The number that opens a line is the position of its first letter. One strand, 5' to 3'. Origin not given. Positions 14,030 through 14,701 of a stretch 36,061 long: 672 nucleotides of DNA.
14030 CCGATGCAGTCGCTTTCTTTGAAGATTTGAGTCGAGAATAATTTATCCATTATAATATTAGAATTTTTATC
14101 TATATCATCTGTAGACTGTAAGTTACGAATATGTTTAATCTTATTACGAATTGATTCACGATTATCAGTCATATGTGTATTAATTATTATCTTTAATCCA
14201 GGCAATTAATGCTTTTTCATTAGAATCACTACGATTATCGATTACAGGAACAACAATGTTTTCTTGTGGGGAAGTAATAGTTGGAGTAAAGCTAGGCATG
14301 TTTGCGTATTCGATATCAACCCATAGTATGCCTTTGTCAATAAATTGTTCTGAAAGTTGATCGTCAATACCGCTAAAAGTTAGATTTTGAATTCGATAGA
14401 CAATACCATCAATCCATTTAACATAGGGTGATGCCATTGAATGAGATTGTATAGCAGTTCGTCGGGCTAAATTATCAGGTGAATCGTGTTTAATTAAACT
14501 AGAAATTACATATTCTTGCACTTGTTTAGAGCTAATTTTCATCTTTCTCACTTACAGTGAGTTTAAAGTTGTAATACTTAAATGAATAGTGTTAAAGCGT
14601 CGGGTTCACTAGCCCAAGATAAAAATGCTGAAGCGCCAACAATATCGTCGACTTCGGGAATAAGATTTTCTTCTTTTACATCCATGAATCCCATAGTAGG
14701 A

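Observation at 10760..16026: Seven-gene same-strand string joining Prx-TusA-DsrE to LarE-LarB, with LarC convergent and no LarA in the window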

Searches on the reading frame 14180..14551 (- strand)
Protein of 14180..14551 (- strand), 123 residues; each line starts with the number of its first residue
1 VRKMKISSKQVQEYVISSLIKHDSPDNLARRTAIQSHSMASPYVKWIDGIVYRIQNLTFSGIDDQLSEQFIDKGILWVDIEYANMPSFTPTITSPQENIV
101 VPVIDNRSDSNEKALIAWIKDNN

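Call 3: search_protein_families(library=pfam, proteins=[window:14180-14551:-], max_evalue=0.01)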
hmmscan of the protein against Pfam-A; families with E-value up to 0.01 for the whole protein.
window:14180-14551:- (123 aa): 0 families

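Call 4: search_protein_families(library=ncbifam, proteins=[window:14180-14551:-], max_evalue=0.01)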
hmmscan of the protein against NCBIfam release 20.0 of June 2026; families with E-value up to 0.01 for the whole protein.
window:14180-14551:- (123 aa): 0 families

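Call 16: find_homologous_proteins(query=window:14180-14542:-, max_evalue=0.001)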
Query window:14180-14542:- (120 aa): 13 proteins with E <= 0.001 among 15 candidates.
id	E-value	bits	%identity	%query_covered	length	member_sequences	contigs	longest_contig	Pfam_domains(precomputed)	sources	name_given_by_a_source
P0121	1.2e-71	256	99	100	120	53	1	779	-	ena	-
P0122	2.8e-68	245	95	100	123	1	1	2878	-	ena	-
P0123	1.6e-67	243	94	100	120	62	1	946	-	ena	-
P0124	1.7e-67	243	93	100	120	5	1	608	-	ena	-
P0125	8.9e-65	234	91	100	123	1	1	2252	-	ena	-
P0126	1.5e-60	220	82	100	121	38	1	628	-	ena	-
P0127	3.7e-59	216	80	100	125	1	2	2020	-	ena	-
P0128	1.4e-58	214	80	99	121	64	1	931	-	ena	-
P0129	1.6e-51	191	91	81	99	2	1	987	-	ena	-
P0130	9.1e-44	166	67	100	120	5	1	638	-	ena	-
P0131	8.1e-41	157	62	98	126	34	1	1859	-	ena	-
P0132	2.0e-29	120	89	54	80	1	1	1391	-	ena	-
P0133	4.3e-24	103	93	45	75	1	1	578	-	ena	-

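Call 23: predict_structure(alignment_id=A2)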
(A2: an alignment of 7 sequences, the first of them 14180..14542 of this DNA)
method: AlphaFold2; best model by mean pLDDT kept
length: 120 residues; sequences in the alignment: 7
mean_pLDDT: 46.3   pTM: 0.42
mean pLDDT of the five models: 46.3, 34.7, 33.4, 33.3, 33.1
residues with pLDDT >= 90: 0; 70-90: 0; 50-70: 53; < 50: 67
segments of 3 or more residues with pLDDT < 50: 1-7, 27-39, 54-71, 85-110
pLDDT, mean of each block of 10 residues (from residue 1): 42 59 51 35 58 46 38 58 47 30 39 52
secondary structure, 60 per line:
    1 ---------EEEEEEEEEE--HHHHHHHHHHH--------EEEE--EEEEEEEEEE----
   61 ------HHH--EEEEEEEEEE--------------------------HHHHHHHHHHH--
elements in order: E10-19 H22-32 E41-44 E47-56 E72-81 H108-118

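Call 26: search_protein_representatives(alignment_id=A2)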
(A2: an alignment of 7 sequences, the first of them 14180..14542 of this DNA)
Query: 7 sequences, 121 profile positions. Proteins with E-value up to 0.001 (for the whole library): 44; up to 1e-10: 7; up to 1e-30: 2. The best 44 are listed.
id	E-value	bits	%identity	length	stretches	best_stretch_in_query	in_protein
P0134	4.8e-39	149.2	-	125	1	1-120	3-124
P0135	1.7e-32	128.0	-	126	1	2-119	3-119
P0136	7.8e-17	77.5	-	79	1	1-69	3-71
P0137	9.6e-17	77.2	-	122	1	3-119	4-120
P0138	5.7e-14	68.2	-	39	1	82-120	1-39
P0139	2.3e-12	63.0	-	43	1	82-120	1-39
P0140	4.2e-12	62.2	-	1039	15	29-56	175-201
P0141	5.5e-09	52.1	-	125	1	1-120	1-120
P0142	9.4e-08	48.1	-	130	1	3-119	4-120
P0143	1.3e-07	47.7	-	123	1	3-119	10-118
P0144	1.5e-07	47.5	-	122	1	3-118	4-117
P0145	1.6e-07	47.4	-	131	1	7-119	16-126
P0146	3.5e-07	46.3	-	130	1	3-121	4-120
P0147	5.8e-07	45.6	-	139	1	3-120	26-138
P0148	1.6e-06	44.2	-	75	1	58-118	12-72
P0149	1.8e-06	44.0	-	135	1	1-118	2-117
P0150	2.6e-06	43.5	-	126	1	1-119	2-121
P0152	7.8e-06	41.9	-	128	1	1-120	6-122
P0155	1.2e-05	41.3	-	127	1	3-119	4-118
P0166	8.6e-05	38.6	-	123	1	1-120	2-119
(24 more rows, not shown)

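Call 32: find_encoding_contigs(protein=P0137, flank=6000, max_places=2)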
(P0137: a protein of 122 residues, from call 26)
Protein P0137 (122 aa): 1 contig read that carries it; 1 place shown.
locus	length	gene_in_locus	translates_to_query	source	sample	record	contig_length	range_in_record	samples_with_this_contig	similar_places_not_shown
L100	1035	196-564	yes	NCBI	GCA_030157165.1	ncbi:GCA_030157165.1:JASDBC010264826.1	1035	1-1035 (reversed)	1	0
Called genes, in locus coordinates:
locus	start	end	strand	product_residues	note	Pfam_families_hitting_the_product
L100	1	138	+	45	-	?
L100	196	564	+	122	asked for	-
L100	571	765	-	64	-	-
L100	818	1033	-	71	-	?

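Call 34: list_cluster_members(proteins=[P0135, P0141, P0142, P0144, P0146, P0149, P0150, P0152, P0155, P0166])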
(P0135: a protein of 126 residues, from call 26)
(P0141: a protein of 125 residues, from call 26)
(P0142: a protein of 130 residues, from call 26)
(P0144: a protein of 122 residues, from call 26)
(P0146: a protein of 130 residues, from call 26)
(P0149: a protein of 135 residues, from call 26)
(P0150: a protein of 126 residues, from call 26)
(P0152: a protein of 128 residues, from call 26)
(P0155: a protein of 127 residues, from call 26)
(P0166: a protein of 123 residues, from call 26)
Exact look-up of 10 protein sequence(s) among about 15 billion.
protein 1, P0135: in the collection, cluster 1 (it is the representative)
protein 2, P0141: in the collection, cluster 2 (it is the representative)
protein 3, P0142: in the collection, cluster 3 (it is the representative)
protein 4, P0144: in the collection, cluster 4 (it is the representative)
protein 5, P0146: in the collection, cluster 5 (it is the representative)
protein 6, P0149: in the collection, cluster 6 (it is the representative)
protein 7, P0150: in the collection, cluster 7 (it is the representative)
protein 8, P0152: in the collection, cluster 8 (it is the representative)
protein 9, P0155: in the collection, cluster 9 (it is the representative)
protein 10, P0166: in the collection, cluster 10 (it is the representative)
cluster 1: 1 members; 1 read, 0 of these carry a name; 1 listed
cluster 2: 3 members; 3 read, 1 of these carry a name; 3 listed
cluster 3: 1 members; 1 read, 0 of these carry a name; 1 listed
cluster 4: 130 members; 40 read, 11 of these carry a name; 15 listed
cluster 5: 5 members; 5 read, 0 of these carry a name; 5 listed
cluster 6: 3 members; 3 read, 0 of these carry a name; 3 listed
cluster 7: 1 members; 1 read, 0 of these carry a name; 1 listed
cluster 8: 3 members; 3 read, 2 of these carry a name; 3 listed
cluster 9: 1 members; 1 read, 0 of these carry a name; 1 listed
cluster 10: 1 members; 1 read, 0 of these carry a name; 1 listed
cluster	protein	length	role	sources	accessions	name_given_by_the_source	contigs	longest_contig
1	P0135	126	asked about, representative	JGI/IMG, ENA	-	-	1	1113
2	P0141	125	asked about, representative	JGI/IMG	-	hypothetical protein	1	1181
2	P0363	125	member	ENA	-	-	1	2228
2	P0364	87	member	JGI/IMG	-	-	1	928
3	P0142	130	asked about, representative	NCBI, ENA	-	-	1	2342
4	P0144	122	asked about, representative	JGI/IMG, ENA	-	hypothetical protein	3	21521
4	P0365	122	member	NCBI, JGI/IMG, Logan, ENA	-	hypothetical protein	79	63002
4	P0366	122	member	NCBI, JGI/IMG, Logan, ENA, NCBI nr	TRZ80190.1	MAG: hypothetical protein D4R90_02250 [Nitrosopumilales archaeon] | hypothetical protein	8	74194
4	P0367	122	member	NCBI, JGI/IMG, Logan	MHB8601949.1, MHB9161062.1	MAG: hypothetical protein ACYC6W_09335 [Nitrosotalea sp.] | hypothetical protein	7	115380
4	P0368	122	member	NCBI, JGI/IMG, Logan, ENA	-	hypothetical protein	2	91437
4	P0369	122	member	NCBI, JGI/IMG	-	hypothetical protein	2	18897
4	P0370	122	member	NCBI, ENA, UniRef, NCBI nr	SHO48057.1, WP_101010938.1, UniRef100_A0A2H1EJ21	conserved hypothetical protein [Nitrosotalea sinensis] | Uncharacterized protein n=1 Tax=Nitrosotalea sinensis TaxID=1499975 RepID=A0A2H1EJ21_9ARCH | hypothetical protein [Candidatus Nitrosotalea sinensis]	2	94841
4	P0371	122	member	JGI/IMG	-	hypothetical protein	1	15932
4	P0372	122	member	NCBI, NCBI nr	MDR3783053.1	MAG: hypothetical protein P4K92_07115 [Candidatus Nitrosotalea sp.] | hypothetical protein [Candidatus Nitrosotalea sp.]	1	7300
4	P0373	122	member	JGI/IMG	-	hypothetical protein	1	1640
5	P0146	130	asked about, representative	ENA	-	-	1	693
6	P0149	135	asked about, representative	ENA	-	-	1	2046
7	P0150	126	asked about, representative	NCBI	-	-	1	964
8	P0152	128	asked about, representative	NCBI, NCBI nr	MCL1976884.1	MAG: hypothetical protein FWG55_02070 [Candidatus Bathyarchaeota archaeon] | hypothetical protein [Candidatus Termiticorpusculum sp.]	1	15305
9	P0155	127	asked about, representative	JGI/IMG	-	-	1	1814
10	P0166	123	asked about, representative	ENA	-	-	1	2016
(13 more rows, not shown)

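Call 36: find_encoding_contigs(protein=P0370, flank=7000, max_places=1)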
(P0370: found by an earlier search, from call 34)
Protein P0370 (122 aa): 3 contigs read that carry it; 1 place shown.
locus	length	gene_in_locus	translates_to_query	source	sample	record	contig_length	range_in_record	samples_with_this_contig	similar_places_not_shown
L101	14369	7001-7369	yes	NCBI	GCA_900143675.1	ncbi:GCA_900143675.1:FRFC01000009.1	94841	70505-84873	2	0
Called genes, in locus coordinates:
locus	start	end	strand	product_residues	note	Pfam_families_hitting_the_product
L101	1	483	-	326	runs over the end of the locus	PF00490:ALAD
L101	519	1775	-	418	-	PF05201:GlutR_N, PF01488:Shikimate_DH, PF00745:GlutR_dimer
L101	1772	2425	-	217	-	PF13241:NAD_binding_7, PF14824:Sirohm_synth_M (weak)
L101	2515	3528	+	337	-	PF22451:NirdL-like_HTH, PF17805:AsnC_trans_reg2, PF01037:AsnC_trans_reg (faint), PF22451:NirdL-like_HTH, PF17805:AsnC_trans_reg2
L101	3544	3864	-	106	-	PF01978:TrmB (weak)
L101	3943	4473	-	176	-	-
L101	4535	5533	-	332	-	PF00248:Aldo_ket_red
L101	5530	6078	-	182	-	PF08819:DUF1802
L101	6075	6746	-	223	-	PF06778:Chlor_dismutase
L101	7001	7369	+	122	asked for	-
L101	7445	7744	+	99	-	PF21473:OB_Ssb-like, PF01336:tRNA_anti-codon (weak)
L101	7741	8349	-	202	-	-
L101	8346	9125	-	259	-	PF09754:PAC2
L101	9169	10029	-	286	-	-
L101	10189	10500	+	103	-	-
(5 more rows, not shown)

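Call 37: find_encoding_contigs(protein=P0152, flank=7000, max_places=1)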
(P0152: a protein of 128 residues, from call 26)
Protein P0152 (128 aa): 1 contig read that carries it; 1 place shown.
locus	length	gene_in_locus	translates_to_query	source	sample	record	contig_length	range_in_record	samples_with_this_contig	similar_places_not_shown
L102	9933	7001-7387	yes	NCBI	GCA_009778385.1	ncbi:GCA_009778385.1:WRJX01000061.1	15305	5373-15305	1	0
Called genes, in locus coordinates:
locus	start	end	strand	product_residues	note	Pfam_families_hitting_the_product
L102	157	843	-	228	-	PF01609:DDE_Tnp_1 (weak), PF02281:Dimer_Tnp_Tn5 (weak)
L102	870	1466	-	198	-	PF14706:Tnp_DNA_bind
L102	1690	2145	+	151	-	-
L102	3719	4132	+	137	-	-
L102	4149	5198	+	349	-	PF04055:Radical_SAM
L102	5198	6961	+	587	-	PF00664:ABC_membrane, PF00005:ABC_tran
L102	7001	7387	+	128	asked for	-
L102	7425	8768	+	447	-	PF02310:B12-binding, PF04055:Radical_SAM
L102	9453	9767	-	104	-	PF01022:HTH_5 (weak)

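Call 39: find_related_loci(query=A5, collection=metagenome_contigs, flank=8000)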
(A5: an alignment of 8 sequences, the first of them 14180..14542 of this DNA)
Query A5 (120 aa) in metagenome_contigs; peptide patterns used: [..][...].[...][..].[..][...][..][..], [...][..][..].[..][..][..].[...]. (x = any residue, [..] = any of these).
134 stretches matched a pattern; 25 encode a relative of the query (tblastn E <= 1e-3); 25 distinct loci.
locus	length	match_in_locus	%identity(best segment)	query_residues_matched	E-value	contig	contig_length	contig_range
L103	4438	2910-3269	100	1-120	2e-78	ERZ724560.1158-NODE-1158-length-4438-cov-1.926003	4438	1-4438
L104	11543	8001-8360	94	1-120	5e-74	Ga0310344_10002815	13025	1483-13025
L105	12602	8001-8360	93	1-120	6e-74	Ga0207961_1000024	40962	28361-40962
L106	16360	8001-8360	94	1-120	1e-73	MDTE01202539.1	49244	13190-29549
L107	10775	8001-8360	94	1-120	1e-73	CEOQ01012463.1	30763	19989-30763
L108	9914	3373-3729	82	1-119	1e-65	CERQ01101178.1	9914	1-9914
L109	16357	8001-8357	80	1-119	1e-64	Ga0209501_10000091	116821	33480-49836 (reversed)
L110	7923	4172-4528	80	1-119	1e-64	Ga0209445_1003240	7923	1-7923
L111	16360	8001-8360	78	1-120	7e-64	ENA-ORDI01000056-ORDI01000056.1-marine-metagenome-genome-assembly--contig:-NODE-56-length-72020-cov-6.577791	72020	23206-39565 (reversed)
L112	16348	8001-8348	62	1-117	4e-47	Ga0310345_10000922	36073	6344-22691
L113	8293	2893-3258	46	1-120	8e-33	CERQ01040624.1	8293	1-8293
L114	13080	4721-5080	45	1-118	1e-30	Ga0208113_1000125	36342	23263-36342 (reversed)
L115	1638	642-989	39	1-117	5e-31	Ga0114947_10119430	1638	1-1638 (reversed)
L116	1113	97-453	38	1-120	9e-31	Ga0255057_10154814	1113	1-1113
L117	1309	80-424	42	1-116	6e-30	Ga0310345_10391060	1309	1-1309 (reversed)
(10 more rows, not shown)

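Call 70: predict_structure(alignment_id=A4)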
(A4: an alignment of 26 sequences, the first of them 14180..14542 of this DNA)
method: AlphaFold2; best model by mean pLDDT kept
length: 120 residues; sequences in the alignment: 26
mean_pLDDT: 90.7   pTM: 0.82
mean pLDDT of the five models: 90.7, 90.2, 88.6, 88.5, 88.1
residues with pLDDT >= 90: 82; 70-90: 34; 50-70: 4; < 50: 0
segments of 3 or more residues with pLDDT < 50: none
pLDDT, mean of each block of 10 residues (from residue 1): 83 96 95 87 98 75 80 94 97 91 97 95
secondary structure, 60 per line:
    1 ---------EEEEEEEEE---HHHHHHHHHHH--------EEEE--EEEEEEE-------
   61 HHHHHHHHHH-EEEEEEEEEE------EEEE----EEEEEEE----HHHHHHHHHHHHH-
elements in order: E10-18 H22-32 E41-44 E47-53 H61-70 E72-81 E88-91 E96-102 H107-119

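Call 74: fold_search(model_id=the predicted structure, library=pdb)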
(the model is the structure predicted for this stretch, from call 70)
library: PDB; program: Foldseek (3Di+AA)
matches with E <= 10: 262; with E <= 0.001: 0
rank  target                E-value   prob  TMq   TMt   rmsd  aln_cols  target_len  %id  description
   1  1s8f_B                2.7e-01  0.23  0.26  0.20   8.4        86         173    8  Crystal structure of Rab9 complexed to GDP reveals a dimer with an active conformation of switch II (released 2004-06-11)
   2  9mhg_E                3.9e-01  0.13  0.25  0.19   9.4        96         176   14  Cryo EM reconstruction of PI3KC3-C1 in complex with Human RAB1A(Q70L), VPS34 kinase domain in the inactive conformatio (released 2025-02-12)
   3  8p3j_B                4.4e-01  0.10  0.24  0.15   8.4        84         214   18  Fusion hSlp2-a_Rab27A non-covalent complex with hit fragment IMP-1704 (released 2024-11-20)
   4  1zbd_A                7.0e-01  0.10  0.25  0.19   6.9        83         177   12  STRUCTURAL BASIS OF RAB EFFECTOR SPECIFICITY: CRYSTAL STRUCTURE OF THE SMALL G PROTEIN RAB3A COMPLEXED WITH THE EFFECT (released 1999-04-02)
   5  4bej_D                7.0e-01  0.02  0.13  0.06  13.6       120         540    8  Nucleotide-free Dynamin 1-like protein (DNM1L, DRP1, DLP1) (released 2013-04-24)
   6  4uj3_D                7.4e-01  0.09  0.24  0.19   7.4        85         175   10  Crystal structure of human Rab11-Rabin8-FIP3 (released 2015-08-12)
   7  4uj3_M                7.4e-01  0.06  0.24  0.19  14.6       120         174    9  Crystal structure of human Rab11-Rabin8-FIP3 (released 2015-08-12)
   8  4cz2_A                8.4e-01  0.16  0.28  0.21   6.2        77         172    8  Complex of human VARP-ANKRD1 with Rab32-GppCp. Selenomet derivative. (released 2014-06-04)
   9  4uj3_J                8.4e-01  0.09  0.24  0.19   7.4        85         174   10  Crystal structure of human Rab11-Rabin8-FIP3 (released 2015-08-12)
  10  6s5h                  8.4e-01  0.09  0.22  0.17   7.5        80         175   11  Structure of the human RAB38 in complex with GTP (released 2020-07-22)
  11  1yzk                  9.0e-01  0.08  0.23  0.18   7.6        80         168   11  GppNHp bound Rab11 GTPase (released 2005-07-26)
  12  4d0l_D                9.0e-01  0.08  0.23  0.17   7.6        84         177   11  Phosphatidylinositol 4-kinase III beta-PIK93 in a complex with Rab11a- GTP gammaS (released 2014-05-28)
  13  8fo9_B                9.0e-01  0.06  0.26  0.21  15.9       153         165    9  Cryo-EM structure of Rab29-LRRK2 complex in the LRRK2 tetramer state (released 2024-01-03)
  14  3law_D                9.6e-01  0.10  0.25  0.18   7.6        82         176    8  Structure of GTP-bound L129F mutant Rab7 (released 2010-01-26)
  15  5szk_B                9.6e-01  0.08  0.25  0.20   6.8        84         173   12  Structure of human N-terminally engineered Rab1b in complex with the bMERB domain of Mical-cL (released 2016-08-24)
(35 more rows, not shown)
